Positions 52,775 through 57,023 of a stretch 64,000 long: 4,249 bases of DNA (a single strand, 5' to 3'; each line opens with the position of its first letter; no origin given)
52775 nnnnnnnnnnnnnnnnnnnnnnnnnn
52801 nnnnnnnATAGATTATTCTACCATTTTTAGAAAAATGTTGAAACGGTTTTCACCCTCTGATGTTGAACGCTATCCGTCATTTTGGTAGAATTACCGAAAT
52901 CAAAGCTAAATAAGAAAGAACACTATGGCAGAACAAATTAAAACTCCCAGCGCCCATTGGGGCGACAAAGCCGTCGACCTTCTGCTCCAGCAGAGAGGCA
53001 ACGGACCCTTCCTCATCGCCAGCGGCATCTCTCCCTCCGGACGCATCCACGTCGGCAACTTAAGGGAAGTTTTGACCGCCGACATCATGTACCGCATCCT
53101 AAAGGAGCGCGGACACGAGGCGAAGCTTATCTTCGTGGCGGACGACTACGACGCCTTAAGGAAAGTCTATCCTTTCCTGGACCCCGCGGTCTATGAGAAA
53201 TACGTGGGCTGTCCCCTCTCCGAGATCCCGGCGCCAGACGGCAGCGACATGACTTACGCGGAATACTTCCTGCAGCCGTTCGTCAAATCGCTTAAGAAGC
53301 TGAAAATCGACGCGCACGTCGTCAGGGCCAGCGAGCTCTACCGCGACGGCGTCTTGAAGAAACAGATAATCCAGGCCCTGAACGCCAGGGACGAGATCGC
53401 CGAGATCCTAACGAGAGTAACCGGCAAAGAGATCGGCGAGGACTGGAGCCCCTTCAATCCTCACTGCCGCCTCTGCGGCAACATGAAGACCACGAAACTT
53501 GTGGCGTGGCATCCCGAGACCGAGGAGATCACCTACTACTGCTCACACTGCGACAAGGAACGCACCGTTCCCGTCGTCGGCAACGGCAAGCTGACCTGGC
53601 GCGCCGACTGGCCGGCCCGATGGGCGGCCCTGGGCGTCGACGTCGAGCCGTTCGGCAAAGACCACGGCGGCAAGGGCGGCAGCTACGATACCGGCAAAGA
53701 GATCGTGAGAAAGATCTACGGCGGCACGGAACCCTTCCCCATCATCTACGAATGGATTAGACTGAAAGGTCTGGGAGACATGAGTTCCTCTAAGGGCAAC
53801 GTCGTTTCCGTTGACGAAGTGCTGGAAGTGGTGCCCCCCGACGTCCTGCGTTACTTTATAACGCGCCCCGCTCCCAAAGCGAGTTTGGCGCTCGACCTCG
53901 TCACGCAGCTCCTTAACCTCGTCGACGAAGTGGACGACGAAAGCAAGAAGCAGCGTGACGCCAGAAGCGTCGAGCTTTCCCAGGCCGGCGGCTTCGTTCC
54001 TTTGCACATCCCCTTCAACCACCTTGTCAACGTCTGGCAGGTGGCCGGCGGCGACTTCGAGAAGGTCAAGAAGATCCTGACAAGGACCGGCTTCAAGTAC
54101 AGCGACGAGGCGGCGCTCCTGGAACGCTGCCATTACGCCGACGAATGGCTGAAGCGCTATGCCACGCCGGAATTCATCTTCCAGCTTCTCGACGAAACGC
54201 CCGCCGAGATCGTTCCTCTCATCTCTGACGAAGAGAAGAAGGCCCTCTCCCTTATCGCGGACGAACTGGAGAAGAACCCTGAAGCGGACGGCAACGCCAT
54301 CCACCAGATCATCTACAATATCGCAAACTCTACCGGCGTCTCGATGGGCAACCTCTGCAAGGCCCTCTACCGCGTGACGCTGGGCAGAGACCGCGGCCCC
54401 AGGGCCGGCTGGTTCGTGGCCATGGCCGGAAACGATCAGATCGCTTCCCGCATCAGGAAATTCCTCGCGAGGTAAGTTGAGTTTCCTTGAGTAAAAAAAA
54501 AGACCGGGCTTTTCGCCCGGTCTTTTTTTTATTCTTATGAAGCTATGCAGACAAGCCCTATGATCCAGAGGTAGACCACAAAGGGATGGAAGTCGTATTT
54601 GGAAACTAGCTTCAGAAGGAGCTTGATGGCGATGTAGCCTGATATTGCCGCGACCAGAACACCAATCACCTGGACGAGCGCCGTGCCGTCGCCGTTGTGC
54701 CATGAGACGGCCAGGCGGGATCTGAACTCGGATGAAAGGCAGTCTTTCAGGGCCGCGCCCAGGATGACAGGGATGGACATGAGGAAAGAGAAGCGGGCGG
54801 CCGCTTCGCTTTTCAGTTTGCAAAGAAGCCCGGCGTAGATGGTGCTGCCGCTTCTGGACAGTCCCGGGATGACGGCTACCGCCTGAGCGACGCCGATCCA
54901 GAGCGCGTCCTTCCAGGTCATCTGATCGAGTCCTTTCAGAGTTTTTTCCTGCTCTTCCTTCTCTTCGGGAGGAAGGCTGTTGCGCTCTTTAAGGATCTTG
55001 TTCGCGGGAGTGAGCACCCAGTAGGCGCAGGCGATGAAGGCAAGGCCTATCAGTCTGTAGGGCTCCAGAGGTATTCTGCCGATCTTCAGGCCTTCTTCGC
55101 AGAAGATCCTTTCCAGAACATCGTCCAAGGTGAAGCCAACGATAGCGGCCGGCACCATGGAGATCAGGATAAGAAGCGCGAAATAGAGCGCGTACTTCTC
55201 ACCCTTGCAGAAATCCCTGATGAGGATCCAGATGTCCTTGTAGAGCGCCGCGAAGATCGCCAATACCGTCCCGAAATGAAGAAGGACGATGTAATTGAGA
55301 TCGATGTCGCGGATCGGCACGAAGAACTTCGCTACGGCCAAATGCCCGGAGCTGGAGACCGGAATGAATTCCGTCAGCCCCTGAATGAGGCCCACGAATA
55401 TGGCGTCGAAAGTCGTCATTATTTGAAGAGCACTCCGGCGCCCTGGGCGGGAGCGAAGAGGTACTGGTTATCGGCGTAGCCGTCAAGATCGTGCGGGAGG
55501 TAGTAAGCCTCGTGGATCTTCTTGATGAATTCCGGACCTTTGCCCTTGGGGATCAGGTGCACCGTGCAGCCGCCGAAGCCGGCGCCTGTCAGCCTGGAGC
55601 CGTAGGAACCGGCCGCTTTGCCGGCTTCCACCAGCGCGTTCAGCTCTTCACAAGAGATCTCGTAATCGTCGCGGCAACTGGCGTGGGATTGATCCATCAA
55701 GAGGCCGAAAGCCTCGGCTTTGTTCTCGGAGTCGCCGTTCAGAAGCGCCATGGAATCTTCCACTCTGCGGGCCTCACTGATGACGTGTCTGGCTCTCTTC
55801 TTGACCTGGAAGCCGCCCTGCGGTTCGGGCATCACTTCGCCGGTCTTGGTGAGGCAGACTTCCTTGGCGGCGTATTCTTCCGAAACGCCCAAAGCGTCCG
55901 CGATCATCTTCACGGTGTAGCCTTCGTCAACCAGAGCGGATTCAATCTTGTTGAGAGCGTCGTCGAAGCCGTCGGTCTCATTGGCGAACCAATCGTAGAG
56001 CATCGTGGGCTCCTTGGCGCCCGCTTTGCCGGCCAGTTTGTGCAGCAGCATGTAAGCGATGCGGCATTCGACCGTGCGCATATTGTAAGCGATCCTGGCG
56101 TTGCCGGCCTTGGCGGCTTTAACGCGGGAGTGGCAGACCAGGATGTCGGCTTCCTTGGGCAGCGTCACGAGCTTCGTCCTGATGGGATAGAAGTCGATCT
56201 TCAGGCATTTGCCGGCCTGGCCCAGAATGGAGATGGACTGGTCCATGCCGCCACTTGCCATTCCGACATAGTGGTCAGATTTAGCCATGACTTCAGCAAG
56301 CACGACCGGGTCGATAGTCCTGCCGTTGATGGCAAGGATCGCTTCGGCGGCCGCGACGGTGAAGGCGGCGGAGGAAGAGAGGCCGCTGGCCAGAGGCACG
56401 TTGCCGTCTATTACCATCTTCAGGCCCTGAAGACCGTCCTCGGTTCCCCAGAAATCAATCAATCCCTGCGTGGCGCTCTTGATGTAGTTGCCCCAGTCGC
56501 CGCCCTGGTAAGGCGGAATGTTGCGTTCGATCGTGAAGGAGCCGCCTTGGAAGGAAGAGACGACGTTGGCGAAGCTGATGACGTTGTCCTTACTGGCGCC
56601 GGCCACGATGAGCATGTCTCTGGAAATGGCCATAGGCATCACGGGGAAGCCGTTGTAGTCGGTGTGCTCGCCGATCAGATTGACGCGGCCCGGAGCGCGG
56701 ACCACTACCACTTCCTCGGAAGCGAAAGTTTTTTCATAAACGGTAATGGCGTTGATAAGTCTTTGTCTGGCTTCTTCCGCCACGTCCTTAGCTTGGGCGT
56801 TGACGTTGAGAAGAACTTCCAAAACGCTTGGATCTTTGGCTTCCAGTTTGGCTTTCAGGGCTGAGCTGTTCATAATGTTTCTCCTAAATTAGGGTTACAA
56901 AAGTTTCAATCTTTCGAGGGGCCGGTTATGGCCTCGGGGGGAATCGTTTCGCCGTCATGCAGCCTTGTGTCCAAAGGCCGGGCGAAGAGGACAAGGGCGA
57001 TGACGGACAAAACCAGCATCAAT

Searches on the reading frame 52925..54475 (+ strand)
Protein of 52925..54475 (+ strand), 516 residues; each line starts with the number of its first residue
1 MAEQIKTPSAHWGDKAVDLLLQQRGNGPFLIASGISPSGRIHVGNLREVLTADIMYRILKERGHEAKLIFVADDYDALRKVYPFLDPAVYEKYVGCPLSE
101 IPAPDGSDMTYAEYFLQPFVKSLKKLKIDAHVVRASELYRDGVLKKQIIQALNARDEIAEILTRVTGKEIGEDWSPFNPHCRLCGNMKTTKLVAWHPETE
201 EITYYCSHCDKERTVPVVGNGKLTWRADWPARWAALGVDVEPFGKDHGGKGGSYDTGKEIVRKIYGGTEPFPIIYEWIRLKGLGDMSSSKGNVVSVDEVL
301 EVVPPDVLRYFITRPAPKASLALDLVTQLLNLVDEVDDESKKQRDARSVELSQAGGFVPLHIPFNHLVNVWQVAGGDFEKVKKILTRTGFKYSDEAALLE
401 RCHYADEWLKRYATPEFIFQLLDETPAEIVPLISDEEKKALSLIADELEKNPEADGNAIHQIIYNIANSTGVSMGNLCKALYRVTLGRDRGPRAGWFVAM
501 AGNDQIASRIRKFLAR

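Call 10: search_protein_families(library=pfam, proteins=[window:52925-54475:+], max_evalue=0.001)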
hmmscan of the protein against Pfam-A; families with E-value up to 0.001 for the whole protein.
window:52925-54475:+ (516 aa): 6 families
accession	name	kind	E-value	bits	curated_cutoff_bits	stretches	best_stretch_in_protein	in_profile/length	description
PF01921.24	tRNA-synt_1f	-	6.5e-115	384.3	27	1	11-344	2-340/360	tRNA synthetases class I (K)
PF09334.17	tRNA-synt_1g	-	3e-11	43.2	20.1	2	276-319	319-361/391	tRNA synthetases class I (M)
PF19269.4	Anticodon_2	-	5.7e-08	33.7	23.6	1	430-513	57-140/141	Anticodon binding domain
PF00579.31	tRNA-synt_1b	-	3.7e-06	26.9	21.1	0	234-349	147-262/292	tRNA synthetases class I (W and Y)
PF01406.26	tRNA-synt_1e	-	5.5e-05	23.1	27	0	34-70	16-52/301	tRNA synthetases class I (C) catalytic domain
PF05219.18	DREV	-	0.00015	21.4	26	1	320-399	149-224/265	DREV methyltransferase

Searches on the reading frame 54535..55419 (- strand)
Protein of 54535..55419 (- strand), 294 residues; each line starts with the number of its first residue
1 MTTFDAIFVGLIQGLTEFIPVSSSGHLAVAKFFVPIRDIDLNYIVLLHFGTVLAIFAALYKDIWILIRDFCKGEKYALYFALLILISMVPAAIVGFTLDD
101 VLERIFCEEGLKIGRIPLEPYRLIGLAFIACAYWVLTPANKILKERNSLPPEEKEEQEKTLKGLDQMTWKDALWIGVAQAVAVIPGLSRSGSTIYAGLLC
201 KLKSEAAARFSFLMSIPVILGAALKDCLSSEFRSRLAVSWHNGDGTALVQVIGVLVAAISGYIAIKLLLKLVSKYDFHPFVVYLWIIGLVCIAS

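Call 10: search_protein_families(library=pfam, proteins=[window:54535-55419:-], max_evalue=0.001)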
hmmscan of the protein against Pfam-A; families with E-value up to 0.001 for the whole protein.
window:54535-55419:- (294 aa): 1 family
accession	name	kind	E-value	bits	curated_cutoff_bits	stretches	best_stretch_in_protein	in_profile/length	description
PF02673.24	BacA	-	2.8e-69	234.1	33.4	1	6-290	1-257/257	Bacitracin resistance protein BacA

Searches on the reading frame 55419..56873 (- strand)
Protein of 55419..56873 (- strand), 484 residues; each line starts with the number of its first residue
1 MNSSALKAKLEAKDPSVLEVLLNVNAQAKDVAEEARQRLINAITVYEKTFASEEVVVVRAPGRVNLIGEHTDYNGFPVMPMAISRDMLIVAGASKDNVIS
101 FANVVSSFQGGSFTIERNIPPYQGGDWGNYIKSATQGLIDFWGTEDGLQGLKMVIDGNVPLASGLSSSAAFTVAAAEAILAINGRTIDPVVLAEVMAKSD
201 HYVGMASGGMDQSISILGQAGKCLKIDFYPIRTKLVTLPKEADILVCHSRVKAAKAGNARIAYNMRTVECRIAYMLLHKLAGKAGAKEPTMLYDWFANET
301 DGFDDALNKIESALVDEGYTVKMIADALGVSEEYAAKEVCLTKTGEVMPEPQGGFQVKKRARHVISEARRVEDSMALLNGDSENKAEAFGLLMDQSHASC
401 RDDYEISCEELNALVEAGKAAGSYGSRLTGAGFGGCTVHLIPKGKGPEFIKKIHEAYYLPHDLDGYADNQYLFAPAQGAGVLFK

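Call 10: search_protein_families(library=pfam, proteins=[window:55419-56873:-], max_evalue=0.001)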
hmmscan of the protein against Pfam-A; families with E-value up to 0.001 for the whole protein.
window:55419-56873:- (484 aa): 3 families
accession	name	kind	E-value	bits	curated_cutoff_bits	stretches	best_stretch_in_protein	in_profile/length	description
PF10509.15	GalKase_gal_bdg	-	2.7e-21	75.3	23.1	1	46-92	3-48/49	Galactokinase galactose-binding signature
PF00288.32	GHMP_kinases_N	-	8.1e-17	61.7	22.3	1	129-219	1-87/87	GHMP kinases N terminal domain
PF08544.19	GHMP_kinases_C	-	2e-10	41.3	21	1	384-458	8-84/85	GHMP kinases C terminal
